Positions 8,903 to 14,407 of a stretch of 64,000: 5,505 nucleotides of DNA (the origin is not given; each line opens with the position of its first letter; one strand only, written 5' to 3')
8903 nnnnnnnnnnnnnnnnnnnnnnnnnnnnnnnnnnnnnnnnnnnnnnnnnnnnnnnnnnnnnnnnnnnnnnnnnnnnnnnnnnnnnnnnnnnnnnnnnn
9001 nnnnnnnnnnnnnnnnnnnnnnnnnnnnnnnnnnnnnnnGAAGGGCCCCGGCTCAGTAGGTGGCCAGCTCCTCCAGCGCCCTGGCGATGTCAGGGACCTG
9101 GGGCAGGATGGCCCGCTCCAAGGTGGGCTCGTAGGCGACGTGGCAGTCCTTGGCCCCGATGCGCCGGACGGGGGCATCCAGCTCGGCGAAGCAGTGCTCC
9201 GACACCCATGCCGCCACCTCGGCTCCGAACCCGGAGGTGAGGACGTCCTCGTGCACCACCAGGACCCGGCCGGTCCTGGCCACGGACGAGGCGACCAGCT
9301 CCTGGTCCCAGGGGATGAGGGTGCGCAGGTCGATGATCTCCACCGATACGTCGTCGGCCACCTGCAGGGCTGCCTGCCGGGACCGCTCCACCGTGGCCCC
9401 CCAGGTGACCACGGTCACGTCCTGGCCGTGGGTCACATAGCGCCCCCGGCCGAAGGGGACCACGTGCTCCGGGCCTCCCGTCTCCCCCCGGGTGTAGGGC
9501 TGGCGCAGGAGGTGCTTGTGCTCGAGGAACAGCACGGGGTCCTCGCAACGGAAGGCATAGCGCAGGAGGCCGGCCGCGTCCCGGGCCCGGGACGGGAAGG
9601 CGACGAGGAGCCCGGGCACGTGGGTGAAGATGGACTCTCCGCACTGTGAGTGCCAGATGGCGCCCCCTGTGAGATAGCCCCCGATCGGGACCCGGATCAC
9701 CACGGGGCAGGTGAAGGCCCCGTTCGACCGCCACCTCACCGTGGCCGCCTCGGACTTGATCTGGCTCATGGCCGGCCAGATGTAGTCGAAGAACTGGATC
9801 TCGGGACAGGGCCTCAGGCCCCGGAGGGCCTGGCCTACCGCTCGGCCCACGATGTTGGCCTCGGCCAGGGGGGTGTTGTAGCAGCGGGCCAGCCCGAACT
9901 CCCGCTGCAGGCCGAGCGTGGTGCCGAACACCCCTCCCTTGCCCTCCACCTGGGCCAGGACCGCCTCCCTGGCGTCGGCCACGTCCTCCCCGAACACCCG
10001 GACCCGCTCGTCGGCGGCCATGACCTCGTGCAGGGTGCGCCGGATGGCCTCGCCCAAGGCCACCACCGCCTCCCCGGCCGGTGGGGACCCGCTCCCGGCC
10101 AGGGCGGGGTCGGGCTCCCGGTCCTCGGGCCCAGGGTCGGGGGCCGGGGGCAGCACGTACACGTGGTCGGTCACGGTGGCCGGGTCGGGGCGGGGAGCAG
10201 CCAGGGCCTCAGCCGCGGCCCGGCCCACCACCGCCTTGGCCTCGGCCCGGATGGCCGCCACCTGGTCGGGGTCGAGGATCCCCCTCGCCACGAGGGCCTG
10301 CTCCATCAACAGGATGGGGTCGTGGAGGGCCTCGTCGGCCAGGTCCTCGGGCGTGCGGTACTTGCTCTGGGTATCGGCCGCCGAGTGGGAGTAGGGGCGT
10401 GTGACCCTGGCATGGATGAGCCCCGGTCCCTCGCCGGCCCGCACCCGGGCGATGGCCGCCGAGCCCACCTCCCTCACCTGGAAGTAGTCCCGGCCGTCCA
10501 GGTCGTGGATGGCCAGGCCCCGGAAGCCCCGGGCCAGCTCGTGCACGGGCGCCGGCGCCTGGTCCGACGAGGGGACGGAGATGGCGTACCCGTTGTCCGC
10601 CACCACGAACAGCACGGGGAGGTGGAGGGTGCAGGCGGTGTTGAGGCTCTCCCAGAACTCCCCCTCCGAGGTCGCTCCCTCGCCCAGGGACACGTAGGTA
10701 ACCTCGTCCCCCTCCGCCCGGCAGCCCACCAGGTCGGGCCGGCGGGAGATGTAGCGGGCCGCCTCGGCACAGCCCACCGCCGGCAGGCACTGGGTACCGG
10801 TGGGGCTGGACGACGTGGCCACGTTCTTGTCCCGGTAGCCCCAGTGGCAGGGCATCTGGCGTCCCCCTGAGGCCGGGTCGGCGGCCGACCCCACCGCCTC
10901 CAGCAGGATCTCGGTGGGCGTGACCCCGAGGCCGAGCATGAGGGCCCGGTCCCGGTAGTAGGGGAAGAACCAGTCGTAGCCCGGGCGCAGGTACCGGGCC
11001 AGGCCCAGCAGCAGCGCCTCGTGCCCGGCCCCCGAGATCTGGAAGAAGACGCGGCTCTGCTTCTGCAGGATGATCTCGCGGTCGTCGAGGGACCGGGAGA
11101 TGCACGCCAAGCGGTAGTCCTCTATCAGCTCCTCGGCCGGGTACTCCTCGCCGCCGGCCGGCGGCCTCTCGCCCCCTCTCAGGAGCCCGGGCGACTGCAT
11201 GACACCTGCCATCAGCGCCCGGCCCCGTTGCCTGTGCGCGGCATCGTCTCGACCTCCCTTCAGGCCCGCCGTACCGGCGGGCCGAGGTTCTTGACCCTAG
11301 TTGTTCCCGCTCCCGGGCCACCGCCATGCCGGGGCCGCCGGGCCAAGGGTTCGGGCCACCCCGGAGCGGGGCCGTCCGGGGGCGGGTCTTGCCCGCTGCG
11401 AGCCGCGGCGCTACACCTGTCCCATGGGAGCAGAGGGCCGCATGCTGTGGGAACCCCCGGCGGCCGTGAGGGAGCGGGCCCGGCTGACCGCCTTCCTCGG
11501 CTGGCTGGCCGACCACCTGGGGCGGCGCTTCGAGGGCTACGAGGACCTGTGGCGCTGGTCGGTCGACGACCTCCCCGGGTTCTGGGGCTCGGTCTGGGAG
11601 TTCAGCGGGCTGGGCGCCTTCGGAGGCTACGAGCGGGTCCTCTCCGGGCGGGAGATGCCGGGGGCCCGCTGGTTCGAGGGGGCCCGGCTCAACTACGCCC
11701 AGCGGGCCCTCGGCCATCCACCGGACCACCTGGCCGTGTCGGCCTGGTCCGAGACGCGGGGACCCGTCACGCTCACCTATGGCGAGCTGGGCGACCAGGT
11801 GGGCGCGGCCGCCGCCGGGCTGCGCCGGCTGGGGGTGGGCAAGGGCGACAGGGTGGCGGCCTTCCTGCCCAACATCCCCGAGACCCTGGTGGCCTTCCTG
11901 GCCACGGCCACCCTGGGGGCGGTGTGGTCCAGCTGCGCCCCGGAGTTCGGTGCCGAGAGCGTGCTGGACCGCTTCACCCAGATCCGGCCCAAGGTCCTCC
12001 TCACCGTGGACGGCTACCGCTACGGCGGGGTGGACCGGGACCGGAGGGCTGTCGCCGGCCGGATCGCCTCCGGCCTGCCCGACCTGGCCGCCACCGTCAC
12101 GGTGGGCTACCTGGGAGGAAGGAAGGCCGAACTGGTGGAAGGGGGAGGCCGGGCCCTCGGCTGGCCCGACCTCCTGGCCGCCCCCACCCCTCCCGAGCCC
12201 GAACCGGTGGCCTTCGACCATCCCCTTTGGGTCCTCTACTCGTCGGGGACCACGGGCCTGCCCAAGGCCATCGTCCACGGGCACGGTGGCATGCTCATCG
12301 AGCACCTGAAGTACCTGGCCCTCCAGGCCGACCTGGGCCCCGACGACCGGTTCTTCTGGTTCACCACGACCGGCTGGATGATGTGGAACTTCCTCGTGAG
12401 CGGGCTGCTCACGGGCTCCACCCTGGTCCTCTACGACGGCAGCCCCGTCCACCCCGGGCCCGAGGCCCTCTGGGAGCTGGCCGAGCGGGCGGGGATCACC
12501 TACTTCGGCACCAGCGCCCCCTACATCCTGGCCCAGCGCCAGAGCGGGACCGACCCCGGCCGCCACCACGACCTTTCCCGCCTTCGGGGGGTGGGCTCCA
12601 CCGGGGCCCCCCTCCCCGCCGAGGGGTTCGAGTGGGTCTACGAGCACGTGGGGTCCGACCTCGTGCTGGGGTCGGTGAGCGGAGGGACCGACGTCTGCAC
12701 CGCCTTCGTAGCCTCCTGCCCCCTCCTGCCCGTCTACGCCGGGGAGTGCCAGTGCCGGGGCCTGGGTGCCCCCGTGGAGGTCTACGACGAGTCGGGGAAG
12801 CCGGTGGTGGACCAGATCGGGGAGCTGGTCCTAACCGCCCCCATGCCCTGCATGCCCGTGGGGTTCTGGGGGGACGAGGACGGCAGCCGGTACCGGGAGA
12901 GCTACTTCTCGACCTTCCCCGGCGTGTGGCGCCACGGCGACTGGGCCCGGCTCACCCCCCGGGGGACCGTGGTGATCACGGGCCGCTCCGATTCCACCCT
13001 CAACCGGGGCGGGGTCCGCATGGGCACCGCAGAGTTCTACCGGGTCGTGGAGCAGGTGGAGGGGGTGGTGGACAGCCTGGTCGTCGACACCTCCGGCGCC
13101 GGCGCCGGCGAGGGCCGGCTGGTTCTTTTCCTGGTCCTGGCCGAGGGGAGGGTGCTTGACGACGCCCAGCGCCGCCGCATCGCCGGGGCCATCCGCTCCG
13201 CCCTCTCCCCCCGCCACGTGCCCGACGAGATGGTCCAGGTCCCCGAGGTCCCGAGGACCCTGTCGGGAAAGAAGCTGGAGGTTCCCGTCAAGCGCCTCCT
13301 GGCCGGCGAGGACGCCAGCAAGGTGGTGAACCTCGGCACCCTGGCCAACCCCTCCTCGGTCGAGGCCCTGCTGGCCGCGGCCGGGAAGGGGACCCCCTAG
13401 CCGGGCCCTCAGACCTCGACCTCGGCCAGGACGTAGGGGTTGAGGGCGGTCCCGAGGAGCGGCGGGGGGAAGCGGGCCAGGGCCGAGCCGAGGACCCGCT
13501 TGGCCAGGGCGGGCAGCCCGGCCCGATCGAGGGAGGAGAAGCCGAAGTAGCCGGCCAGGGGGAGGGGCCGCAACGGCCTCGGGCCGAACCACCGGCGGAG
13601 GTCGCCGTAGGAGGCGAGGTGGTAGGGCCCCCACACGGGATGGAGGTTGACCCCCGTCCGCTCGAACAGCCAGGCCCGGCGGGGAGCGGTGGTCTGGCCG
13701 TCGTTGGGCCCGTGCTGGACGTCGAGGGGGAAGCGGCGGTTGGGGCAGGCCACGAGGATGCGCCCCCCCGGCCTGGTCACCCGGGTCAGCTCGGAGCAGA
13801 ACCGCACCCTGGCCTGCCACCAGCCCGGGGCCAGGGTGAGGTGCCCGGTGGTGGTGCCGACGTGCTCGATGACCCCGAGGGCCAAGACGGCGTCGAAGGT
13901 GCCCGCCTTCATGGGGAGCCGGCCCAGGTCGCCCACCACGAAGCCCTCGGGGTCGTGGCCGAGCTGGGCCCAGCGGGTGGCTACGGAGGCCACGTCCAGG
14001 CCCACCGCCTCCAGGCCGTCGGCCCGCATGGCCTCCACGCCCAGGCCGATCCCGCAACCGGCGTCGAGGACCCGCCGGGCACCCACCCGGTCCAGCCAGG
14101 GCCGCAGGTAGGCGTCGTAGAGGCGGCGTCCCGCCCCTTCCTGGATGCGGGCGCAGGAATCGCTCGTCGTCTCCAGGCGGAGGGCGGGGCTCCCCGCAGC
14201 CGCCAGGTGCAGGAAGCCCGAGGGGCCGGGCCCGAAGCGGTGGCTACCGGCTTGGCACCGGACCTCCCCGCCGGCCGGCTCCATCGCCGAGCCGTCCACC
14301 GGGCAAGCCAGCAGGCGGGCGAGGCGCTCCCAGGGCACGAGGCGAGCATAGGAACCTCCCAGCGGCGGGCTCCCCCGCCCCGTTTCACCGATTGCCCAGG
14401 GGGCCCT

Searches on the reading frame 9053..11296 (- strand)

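Call 53: search_protein_families(library=pfam, proteins=[window:9053-11296:-], max_evalue=0.00001)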
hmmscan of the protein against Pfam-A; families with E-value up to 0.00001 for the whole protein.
window:9053-11296:- (747 aa): 3 families
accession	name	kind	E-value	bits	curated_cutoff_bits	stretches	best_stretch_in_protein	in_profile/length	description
PF00676.26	E1_dh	-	4.4e-51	174.1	22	1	61-372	1-299/300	Dehydrogenase E1 component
PF02780.25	Transketolase_C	-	1e-32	113.1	25.9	1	616-737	1-124/124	Transketolase, C-terminal domain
PF02779.29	Transket_pyr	-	1.1e-29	103.7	27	1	412-598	3-173/174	Transketolase, pyrimidine binding domain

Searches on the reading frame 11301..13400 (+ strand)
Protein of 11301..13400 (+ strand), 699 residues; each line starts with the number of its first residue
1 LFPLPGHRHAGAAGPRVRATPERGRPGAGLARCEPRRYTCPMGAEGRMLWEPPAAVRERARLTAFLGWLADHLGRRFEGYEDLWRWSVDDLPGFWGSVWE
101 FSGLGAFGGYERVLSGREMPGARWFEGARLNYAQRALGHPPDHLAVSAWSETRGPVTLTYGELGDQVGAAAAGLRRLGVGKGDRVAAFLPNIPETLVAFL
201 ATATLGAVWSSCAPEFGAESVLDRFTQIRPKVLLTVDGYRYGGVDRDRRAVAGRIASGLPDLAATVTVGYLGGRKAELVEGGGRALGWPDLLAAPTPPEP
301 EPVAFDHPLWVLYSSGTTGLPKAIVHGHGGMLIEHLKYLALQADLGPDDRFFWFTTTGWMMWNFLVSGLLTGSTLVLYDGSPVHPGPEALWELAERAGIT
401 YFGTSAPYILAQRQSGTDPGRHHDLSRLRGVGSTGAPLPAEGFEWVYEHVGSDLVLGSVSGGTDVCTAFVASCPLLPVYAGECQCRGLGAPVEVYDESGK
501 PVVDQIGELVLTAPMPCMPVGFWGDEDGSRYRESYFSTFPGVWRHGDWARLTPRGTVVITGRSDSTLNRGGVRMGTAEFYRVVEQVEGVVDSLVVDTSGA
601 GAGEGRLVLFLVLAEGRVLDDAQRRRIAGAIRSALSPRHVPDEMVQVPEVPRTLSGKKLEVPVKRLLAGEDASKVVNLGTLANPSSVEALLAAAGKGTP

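Call 53: search_protein_families(library=pfam, proteins=[window:11301-13400:+], max_evalue=0.00001)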
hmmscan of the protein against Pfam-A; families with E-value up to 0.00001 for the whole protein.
window:11301-13400:+ (699 aa): 2 families
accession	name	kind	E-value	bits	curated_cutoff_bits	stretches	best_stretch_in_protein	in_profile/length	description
PF00501.34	AMP-binding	-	1.3e-53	182.7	29.9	1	137-514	5-377/384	AMP-binding enzyme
PF16177.11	ACAS_N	-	1.4e-13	50.8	27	1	80-134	1-53/55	Acetyl-coenzyme A synthetase N-terminus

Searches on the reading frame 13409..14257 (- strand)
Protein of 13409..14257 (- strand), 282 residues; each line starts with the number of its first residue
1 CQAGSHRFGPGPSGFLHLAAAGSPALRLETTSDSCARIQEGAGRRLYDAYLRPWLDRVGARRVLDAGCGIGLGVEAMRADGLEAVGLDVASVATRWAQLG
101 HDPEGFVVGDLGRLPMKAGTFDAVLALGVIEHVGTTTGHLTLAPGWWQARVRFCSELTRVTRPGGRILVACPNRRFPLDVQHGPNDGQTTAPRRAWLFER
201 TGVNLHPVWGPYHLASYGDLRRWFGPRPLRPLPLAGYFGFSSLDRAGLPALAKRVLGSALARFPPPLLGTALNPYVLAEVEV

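Call 11: search_protein_families(library=pfam, proteins=[window:13409-14257:-], max_evalue=0.001)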
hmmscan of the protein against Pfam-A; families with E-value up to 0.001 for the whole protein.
window:13409-14257:- (282 aa): 5 families
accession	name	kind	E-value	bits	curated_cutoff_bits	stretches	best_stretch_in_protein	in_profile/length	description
PF08241.18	Methyltransf_11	-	1.2e-14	55.1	21.2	1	64-168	1-94/95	Methyltransferase domain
PF13649.12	Methyltransf_25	-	4.1e-10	40.7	27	1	63-165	1-97/97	Methyltransferase domain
PF13489.12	Methyltransf_23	-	1.9e-08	34.7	27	1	51-179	9-126/164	Methyltransferase domain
PF08242.18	Methyltransf_12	-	2.4e-06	28.6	30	1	64-166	1-97/98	Methyltransferase domain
PF13847.12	Methyltransf_31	-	6.9e-05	23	27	1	61-179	5-121/145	Methyltransferase domain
